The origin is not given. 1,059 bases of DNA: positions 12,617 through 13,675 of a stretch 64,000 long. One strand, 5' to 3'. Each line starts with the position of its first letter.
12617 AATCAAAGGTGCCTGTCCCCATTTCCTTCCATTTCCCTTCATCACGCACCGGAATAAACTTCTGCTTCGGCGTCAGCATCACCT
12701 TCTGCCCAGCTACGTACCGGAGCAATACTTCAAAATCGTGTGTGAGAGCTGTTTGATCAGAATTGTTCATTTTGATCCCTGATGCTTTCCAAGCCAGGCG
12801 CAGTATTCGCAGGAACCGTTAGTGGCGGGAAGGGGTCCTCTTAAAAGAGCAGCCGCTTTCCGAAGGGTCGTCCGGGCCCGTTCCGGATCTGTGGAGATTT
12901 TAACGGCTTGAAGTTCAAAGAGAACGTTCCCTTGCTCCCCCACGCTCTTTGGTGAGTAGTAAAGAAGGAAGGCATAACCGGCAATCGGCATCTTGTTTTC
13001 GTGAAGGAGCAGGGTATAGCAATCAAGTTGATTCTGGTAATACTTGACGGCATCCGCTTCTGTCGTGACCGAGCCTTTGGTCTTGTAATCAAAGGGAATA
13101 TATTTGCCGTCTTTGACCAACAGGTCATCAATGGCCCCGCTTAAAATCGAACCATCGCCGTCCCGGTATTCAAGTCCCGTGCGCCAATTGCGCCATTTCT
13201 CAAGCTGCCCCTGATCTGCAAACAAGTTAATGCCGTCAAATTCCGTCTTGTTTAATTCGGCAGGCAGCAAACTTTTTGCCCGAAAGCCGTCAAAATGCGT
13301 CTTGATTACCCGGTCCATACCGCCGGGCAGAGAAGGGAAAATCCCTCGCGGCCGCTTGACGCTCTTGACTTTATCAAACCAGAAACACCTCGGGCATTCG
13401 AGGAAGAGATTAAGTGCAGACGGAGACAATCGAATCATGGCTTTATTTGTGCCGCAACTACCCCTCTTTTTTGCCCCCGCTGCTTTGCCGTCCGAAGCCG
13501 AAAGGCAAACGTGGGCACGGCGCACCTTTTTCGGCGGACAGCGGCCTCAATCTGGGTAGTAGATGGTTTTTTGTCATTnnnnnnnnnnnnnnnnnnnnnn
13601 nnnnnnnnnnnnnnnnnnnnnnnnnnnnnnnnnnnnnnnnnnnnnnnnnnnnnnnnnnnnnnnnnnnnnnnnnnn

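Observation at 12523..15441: SF1 helicase + Cas4-like nuclease + coupled mini-ORF behind a type III R-M operon: candidate unnamed defence module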

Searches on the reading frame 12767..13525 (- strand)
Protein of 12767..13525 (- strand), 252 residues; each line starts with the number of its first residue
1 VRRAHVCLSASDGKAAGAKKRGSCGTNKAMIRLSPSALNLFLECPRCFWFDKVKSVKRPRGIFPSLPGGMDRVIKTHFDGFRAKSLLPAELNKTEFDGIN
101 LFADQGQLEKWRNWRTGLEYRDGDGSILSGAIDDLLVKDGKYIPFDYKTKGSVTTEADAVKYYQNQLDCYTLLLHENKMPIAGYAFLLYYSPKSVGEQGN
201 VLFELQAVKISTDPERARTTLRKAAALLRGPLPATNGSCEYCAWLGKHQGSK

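Call 4: search_protein_families(library=pfam, proteins=[window:12767-13525:-], max_evalue=0.01)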
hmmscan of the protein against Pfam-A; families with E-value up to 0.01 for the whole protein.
window:12767-13525:- (252 aa): 1 family
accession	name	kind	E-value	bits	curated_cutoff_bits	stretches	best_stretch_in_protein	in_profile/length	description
PF12705.13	PDDEXK_1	-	5.6e-14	53.1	22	1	116-244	115-242/247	PD-(D/E)XK nuclease superfamily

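Call 5: search_protein_families(library=padloc, proteins=[window:12767-13525:-], max_evalue=0.01)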
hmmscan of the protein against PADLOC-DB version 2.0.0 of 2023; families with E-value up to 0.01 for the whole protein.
window:12767-13525:- (252 aa): 8 families
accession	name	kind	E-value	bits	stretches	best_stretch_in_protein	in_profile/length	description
PDLC01250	Cas4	-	1.3e-07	30.1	1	128-242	62-161/168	"CAS-I,CAS-II,CAS-III,CAS-IV,CAS-V,CAS-VI; acquisition_associated"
PDLC01447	Cas4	-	2.1e-07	29.6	1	32-243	4-152/161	"CAS-I,CAS-II,CAS-III,CAS-IV,CAS-V,CAS-VI; acquisition_associated"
PDLC00944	Cas4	-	6.5e-07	27.7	1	124-243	63-171/177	Cas4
PDLC00943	Cas4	-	9e-06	23.8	1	128-243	68-173/180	CRISPR-associated protein Cas4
PDLC02087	Cas4b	-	2.1e-05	22.7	1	127-190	73-134/189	-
PDLC02083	Cas4_II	-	0.0021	16.5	0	128-190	73-130/186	-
PDLC01611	Cas4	-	0.0057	15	0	131-243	54-151/158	"CAS-I,CAS-II,CAS-III,CAS-IV,CAS-V,CAS-VI; acquisition_associated"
PDLC02067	Cas1b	-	0.0058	13.5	1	126-177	55-108/533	-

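Call 6: search_protein_families(library=ncbifam, proteins=[window:12767-13525:-], max_evalue=0.01)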
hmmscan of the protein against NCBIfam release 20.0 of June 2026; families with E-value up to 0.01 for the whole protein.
window:12767-13525:- (252 aa): 3 families
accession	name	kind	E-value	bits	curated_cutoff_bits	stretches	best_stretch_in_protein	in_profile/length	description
TIGR00372.1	cas4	equivalog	3.4e-05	23.8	65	1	128-243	68-173/180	CRISPR-associated protein Cas4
TIGR02784.1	addA_alphas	equivalog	0.0031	15.9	860.75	1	124-176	1063-1116/1138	double-strand break repair helicase AddA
NF049935.1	cas4g_cas1g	exception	0.0056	15.2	560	0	128-243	75-184/546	CRISPR-associated endonuclease Cas4g/Cas1g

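Call 10: find_homologous_proteins(query=window:12770-13438:-)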
Query window:12770-13438:- (223 aa): 1436 proteins with E <= 0.001 among 1791 candidates; the best 120 are listed.
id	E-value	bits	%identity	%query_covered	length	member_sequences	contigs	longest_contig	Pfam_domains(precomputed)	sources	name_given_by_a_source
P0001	3.6e-135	467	90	100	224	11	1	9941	PF12705.14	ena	-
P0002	1.1e-130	452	87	100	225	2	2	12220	PF12705.14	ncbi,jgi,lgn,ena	-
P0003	6.0e-125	433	86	96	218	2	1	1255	PF12705.14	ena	-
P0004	2.3e-124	431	84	98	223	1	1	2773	PF12705.14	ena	-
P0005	1.7e-120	419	79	100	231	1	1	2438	PF12705.14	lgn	-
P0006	2.9e-119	415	80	99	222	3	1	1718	PF12705.14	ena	-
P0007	3.7e-118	411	77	100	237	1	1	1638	PF12705.14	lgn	-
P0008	6.9e-118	410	71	97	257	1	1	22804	PF12705.14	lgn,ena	-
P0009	2.1e-117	409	77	100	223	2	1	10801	PF12705.14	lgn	-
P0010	3.8e-117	408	80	100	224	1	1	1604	PF12705.14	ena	-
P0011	4.5e-117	407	78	98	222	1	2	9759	PF12705.14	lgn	-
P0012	5.3e-116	404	76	100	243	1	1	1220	PF12705.14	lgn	-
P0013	1.4e-115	403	77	98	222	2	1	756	PF12705.14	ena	-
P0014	2.8e-115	402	77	99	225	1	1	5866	PF12705.14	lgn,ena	-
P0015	5.7e-115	401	79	96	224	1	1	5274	PF12705.14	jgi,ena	-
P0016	2.1e-113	395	77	97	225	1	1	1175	PF12705.14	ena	-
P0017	2.6e-113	395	76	99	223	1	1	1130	PF12705.14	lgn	-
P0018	8.0e-113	394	76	98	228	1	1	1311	PF12705.14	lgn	-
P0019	9.4e-113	393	76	98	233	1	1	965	PF12705.14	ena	-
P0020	1.6e-112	393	75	98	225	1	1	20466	PF12705.14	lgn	-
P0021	2.4e-112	392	74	98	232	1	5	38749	PF12705.14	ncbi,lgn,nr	ncbi:MAG: PD-(D/E)XK nuclease family protein [Candidatus Omnitrophica bacterium]|nr:PD-(D/E)XK nucle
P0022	1.4e-111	389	75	99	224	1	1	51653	PF12705.14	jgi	jgi:hypothetical protein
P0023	2.6e-110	385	92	82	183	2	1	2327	PF12705.14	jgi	-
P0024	2.8e-109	382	74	99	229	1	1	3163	PF12705.14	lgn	-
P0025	3.8e-109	382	74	99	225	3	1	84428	PF12705.14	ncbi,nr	ncbi:MAG: hypothetical protein A3A81_03255 [Omnitrophica bacterium RIFCSPLOWO2_01_FULL_45_10b]|nr:MA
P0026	3.9e-109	381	71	99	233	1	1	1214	PF12705.14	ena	-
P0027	1.1e-108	380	75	96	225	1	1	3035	PF12705.14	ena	-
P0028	1.4e-108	380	75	97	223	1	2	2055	PF12705.14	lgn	-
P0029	2.1e-108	379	73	98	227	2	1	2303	PF12705.14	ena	-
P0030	4.8e-108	378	72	99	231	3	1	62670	PF12705.14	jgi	-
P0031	6.4e-108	377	74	96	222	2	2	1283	PF12705.14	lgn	-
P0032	1.5e-107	376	73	97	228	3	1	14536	PF12705.14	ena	-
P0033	3.5e-107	375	73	100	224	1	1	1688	PF12705.14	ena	-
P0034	4.9e-107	375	72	99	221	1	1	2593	PF12705.14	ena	-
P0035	4.9e-107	375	71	99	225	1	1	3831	PF12705.14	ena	-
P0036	7.1e-107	374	73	97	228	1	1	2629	PF12705.14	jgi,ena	-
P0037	8.8e-107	374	74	98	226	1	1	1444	PF12705.14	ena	-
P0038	4.9e-106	371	72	98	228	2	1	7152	PF12705.14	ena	-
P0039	8.6e-106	371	71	99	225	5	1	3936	PF12705.14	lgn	-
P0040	1.4e-105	370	80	90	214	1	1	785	PF12705.14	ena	-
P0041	6.8e-105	368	71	100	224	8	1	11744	PF12705.14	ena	-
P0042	1.6e-104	366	71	100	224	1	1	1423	PF12705.14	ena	-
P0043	2.8e-104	366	70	99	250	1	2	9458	PF12705.14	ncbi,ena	-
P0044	1.5e-103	363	70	98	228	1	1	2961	PF12705.14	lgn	-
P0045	3.3e-103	362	71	97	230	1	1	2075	PF12705.14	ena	-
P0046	3.5e-103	362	69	98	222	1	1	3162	PF12705.14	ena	-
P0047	3.5e-103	362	71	97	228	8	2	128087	PF12705.14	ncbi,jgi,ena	-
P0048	6.6e-103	361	69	97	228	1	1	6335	PF12705.14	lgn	-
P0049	8.5e-103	361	75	94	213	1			PF12705.14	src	-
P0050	1.5e-102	360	78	88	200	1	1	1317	PF12705.14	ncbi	-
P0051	2.1e-102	359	71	97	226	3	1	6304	PF12705.14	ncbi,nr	ncbi:MAG: PD-(D/E)XK nuclease family protein [Candidatus Omnitrophica bacterium]|nr:PD-(D/E)XK nucle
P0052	4.5e-102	358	87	80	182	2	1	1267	PF12705.14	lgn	-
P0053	4.7e-102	358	68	97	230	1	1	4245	PF12705.14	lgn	-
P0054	6.2e-102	358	67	99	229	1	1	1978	PF12705.14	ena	-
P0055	6.5e-102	358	69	97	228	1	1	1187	PF12705.14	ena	-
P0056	8.6e-102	357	70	98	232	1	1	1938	PF12705.14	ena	-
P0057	2.3e-101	356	69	98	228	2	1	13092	PF12705.14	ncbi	-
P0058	3.5e-101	355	71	98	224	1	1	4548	PF12705.14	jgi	jgi:hypothetical protein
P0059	6.2e-101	355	69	97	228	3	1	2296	PF12705.14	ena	-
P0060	7.7e-101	354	67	98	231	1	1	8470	PF12705.14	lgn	-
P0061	1.2e-100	354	69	97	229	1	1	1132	PF12705.14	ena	-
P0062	1.9e-100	353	68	99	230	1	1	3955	PF12705.14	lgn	-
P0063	2.7e-100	353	69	99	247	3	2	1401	PF12705.14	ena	-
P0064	4.4e-100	352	85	79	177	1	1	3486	PF12705.14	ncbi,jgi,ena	-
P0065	5.4e-99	348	67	99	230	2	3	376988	PF12705.14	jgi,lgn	-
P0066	1.3e-98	347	70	97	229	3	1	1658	PF12705.14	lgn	-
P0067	1.4e-98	347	66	99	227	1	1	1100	PF12705.14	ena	-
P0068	5.4e-98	345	68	98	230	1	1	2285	PF12705.14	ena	-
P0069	8.7e-98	344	66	98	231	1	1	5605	PF12705.14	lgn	-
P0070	1.1e-97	344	68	98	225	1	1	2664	PF12705.14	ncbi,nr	ncbi:MAG: PD-(D/E)XK nuclease family protein [Candidatus Omnitrophica bacterium]|nr:PD-(D/E)XK nucle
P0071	2.1e-97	343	78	85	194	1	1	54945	PF12705.14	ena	-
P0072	3.2e-97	342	67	99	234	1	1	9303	PF12705.14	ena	-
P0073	5.9e-97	342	76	85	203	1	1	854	PF12705.14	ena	-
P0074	6.5e-97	341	65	98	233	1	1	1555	PF12705.14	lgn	-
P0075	7.7e-97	341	67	99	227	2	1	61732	PF12705.14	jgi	jgi:hypothetical protein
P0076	1.1e-96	341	65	99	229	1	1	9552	PF12705.14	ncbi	-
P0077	1.3e-96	340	66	99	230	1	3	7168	PF12705.14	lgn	-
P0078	3.9e-96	339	65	97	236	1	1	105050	PF12705.14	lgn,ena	-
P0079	5.7e-96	338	68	99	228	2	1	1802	PF12705.14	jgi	-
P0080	7.5e-96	338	67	99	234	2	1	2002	PF12705.14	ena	-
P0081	1.2e-95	337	66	97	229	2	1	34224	PF12705.14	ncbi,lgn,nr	ncbi:MAG: PD-(D/E)XK nuclease family protein [Candidatus Omnitrophica bacterium]|nr:PD-(D/E)XK nucle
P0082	1.4e-95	337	65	98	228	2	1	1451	PF12705.14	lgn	-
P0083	2.6e-95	336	79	82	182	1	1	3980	PF12705.14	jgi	jgi:predicted RecB family nuclease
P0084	2.8e-95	336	68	96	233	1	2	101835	PF12705.14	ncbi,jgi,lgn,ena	-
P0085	3.1e-95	336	65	97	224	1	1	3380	PF12705.14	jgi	jgi:hypothetical protein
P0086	5.7e-95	335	64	100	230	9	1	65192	PF12705.14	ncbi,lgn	-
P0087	6.2e-95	335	63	98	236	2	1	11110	PF12705.14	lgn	-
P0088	1.0e-94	334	66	99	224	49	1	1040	PF12705.14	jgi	jgi:hypothetical protein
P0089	1.5e-94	334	64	99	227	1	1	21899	PF12705.14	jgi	jgi:hypothetical protein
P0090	2.7e-94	333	65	99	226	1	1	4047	PF12705.14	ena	-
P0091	2.9e-94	333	64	98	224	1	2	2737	PF12705.14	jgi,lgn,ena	-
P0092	3.1e-94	333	64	97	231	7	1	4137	PF12705.14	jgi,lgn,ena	-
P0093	3.5e-94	333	65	99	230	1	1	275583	PF12705.14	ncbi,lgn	-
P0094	3.9e-94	332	64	99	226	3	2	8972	PF12705.14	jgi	jgi:hypothetical protein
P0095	4.0e-94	332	66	96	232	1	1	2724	PF12705.14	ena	-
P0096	6.8e-94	332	66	98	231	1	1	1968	PF12705.14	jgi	jgi:PD-(D/E)XK nuclease superfamily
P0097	6.9e-94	332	65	97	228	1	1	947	PF12705.14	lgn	-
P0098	9.6e-94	331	64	98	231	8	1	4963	PF12705.14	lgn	-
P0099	2.3e-93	330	65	98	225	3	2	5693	PF12705.14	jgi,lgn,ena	-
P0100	3.8e-93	329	64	96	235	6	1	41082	PF12705.14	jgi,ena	-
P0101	4.0e-93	329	64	99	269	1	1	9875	PF12705.14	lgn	-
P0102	7.6e-93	328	64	98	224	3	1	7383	PF12705.14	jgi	jgi:hypothetical protein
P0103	8.4e-93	328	63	98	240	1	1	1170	PF12705.14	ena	-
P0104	8.4e-93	328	65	98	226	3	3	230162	PF12705.14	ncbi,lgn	-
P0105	9.2e-93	328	63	98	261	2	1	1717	PF12705.14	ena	-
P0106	1.2e-92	327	65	97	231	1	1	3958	PF12705.14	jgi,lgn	jgi:hypothetical protein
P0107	1.5e-92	327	65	98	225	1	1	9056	PF12705.14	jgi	-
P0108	1.7e-92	327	63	98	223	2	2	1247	PF12705.14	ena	-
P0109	2.4e-92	327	79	81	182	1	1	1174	PF12705.14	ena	-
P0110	3.0e-92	326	64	98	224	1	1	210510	PF12705.14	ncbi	ncbi:MAG: PD-(D/E)XK nuclease family protein [Candidatus Omnitrophota bacterium]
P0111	3.4e-92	326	64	96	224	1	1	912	PF12705.14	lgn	-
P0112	3.8e-92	326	64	98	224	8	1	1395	PF12705.14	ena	-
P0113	4.5e-92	326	65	98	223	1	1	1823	PF12705.14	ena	-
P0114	4.7e-92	326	64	98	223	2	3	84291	PF12705.14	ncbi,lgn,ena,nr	ncbi:MAG TPA: PD-(D/E)XK nuclease family protein [Candidatus Omnitrophota bacterium]|nr:PD-(D/E)XK n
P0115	4.8e-92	326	65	96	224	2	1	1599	PF12705.14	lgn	-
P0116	5.0e-92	326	64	99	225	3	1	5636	PF12705.14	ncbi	-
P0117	5.4e-92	325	64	98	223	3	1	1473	PF12705.14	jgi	-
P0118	8.6e-92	325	64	98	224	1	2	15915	PF12705.14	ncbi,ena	-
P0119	1.1e-91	324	65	98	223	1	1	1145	PF12705.14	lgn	-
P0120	1.4e-91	324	64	98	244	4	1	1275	PF12705.14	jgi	-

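Call 11: find_encoding_contigs(protein=P0065, flank=8000, max_places=2)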
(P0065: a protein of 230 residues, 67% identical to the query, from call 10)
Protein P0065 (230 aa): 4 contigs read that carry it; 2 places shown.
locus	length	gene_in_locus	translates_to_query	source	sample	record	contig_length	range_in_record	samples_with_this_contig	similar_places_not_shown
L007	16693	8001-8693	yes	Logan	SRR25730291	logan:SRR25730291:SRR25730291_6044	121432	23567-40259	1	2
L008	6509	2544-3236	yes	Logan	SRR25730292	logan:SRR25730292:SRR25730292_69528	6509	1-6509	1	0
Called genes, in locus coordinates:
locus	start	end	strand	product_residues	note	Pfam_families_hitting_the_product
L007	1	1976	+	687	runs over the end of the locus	PF17764:PriA_3primeBD, PF00270:DEAD, PF04851:ResIII, PF18319:Zn_ribbon_PriA, PF00271:Helicase_C, PF18074:PriA_C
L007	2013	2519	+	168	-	PF01327:Pep_deformylase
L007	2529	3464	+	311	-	PF00551:Formyl_trans_N, PF02911:Formyl_trans_C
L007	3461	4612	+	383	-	PF13439:Glyco_transf_4, PF13477:Glyco_trans_4_2, PF13579:Glyco_trans_4_4, PF20706:GT4-conflict (weak), PF00534:Glycos_transf_1, PF13692:Glyco_trans_1_4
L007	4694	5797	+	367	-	PF00044:Gp_dh_N, PF02800:Gp_dh_C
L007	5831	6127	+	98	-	PF02823:ATP-synt_DE_N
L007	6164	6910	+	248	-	PF02457:DAC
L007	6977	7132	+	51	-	-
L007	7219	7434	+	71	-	-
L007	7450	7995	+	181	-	-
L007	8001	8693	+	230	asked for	PF12705:PDDEXK_1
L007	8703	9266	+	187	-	PF01965:DJ-1_PfpI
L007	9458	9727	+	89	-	-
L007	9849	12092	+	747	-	PF22019:GlgB_N, PF02922:CBM_48, PF00128:Alpha-amylase, PF02806:Alpha-amylase_C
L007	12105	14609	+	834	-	PF03065:Glyco_hydro_57, PF12055:DUF3536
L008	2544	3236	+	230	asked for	PF12705:PDDEXK_1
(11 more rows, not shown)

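Call 12: find_encoding_contigs(protein=P0025, flank=8000, max_places=2)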
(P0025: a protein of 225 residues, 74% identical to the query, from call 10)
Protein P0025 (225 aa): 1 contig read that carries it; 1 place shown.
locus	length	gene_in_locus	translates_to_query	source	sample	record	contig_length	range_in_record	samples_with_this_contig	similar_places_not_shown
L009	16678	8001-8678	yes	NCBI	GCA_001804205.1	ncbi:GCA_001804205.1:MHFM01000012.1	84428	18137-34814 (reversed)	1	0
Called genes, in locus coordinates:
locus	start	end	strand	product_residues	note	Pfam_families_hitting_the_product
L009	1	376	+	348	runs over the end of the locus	PF01628:HrcA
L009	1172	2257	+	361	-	PF00226:DnaJ, PF01556:DnaJ_C, PF00684:DnaJ_CXXCXGXG, PF15777:Anti-TRAP (faint)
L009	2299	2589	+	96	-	PF09723:Zn_ribbon_8, PF23455:DUF7129 (faint)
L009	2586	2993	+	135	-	PF13279:4HBT_2, PF03061:4HBT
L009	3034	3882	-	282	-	PF05175:MTS, PF13489:Methyltransf_23, PF02353:CMAS, PF06325:PrmA, PF13847:Methyltransf_31, PF08241:Methyltransf_11, PF08242:Methyltransf_12, PF13649:Methyltransf_25, +1 more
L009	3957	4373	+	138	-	PF01894:YjbQ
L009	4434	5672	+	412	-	PF04773:FecR (faint)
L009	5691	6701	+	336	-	PF01210:NAD_Gly3P_dh_N, PF03807:F420_oxidored (weak), PF07479:NAD_Gly3P_dh_C, PF20618:GPD_NAD_C_bact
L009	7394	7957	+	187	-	PF04366:Ysc84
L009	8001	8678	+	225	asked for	PF12705:PDDEXK_1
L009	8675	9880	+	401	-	PF02638:GHL10, PF13200:DUF4015 (weak)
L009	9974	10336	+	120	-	-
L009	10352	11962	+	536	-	PF03372:Exo_endo_phos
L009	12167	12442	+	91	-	PF13411:MerR_1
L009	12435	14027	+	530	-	PF00989:PAS, PF08448:PAS_4, PF13188:PAS_8 (weak), PF13426:PAS_9, PF08447:PAS_3, PF00512:HisKA, PF02518:HATPase_c, PF00990:GGDEF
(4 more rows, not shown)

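Call 13: find_encoding_contigs(protein=P0110, flank=8000, max_places=2)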
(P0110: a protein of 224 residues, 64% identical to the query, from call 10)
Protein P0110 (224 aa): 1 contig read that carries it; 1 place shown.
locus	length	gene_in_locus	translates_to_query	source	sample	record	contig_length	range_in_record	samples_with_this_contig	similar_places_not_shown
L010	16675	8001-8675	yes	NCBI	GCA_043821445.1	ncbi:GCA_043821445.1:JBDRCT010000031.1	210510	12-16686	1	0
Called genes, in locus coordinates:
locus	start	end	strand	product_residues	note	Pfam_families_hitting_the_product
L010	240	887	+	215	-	PF00578:AhpC-TSA, PF08534:Redoxin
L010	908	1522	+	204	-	PF00657:Lipase_GDSL, PF13472:Lipase_GDSL_2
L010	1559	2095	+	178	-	PF01613:Flavin_Reduct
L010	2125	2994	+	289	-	PF04055:Radical_SAM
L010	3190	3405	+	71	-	PF11146:DUF2905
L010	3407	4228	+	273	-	PF19293:CdaA_N (weak), PF02457:DAC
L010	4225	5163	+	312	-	PF07949:YbbR (faint)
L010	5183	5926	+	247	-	PF03740:PdxJ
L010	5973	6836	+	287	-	PF01256:Carb_kinase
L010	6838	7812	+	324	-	PF04055:Radical_SAM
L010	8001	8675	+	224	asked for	PF12705:PDDEXK_1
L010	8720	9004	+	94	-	PF05899:Cupin_3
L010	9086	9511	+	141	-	PF22091:DUF6941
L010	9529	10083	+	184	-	PF01965:DJ-1_PfpI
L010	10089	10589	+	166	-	PF01928:CYTH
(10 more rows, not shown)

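Call 15: find_encoding_contigs(protein=P0002, flank=10000, max_places=3)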
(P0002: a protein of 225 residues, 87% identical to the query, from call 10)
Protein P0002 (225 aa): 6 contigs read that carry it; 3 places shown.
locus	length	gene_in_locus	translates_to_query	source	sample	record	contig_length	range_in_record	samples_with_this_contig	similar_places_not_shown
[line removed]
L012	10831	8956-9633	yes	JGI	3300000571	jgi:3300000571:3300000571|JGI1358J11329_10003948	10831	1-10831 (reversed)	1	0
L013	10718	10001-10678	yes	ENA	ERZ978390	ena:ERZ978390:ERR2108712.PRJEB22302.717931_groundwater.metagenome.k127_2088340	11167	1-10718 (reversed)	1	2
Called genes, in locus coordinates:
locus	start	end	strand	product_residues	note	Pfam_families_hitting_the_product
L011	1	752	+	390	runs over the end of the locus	?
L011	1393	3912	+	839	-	PF01555:N6_N4_Mtase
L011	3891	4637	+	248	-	-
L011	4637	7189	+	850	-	PF04851:ResIII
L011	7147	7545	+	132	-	-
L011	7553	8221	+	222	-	-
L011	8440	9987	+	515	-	PF13245:AAA_19, PF00580:UvrD-helicase, PF01443:Viral_helicase1 (faint)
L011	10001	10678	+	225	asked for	PF12705:PDDEXK_1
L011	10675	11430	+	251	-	-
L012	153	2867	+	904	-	PF01555:N6_N4_Mtase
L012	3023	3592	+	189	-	-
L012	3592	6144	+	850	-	PF04851:ResIII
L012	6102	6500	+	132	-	-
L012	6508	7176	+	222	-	-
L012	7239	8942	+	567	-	PF00580:UvrD-helicase, PF13245:AAA_19, PF01443:Viral_helicase1 (faint), PF00580:UvrD-helicase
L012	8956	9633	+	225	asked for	PF12705:PDDEXK_1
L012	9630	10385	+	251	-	-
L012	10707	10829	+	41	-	?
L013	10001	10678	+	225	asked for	PF12705:PDDEXK_1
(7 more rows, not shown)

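Call 16: find_encoding_contigs(protein=P0021, flank=10000, max_places=2)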
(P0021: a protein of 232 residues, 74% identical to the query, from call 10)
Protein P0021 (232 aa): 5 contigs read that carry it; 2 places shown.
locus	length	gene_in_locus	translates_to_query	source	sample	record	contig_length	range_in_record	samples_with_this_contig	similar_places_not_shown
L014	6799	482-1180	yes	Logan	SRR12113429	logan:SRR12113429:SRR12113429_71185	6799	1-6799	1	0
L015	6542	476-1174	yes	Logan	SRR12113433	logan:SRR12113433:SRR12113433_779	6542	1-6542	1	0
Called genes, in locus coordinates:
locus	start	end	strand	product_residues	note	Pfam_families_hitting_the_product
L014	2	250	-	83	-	?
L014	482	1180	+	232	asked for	PF12705:PDDEXK_1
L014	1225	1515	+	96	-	-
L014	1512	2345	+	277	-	PF05170:AsmA, PF05359:DUF748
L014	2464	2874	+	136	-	-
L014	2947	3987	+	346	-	PF02547:Queuosine_synth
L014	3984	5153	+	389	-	PF01702:TGT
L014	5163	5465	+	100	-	PF02699:YajC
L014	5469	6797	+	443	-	?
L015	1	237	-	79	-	?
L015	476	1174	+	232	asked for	PF12705:PDDEXK_1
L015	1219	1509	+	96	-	-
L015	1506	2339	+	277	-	PF05170:AsmA, PF05359:DUF748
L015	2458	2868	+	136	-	-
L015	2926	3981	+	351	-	PF02547:Queuosine_synth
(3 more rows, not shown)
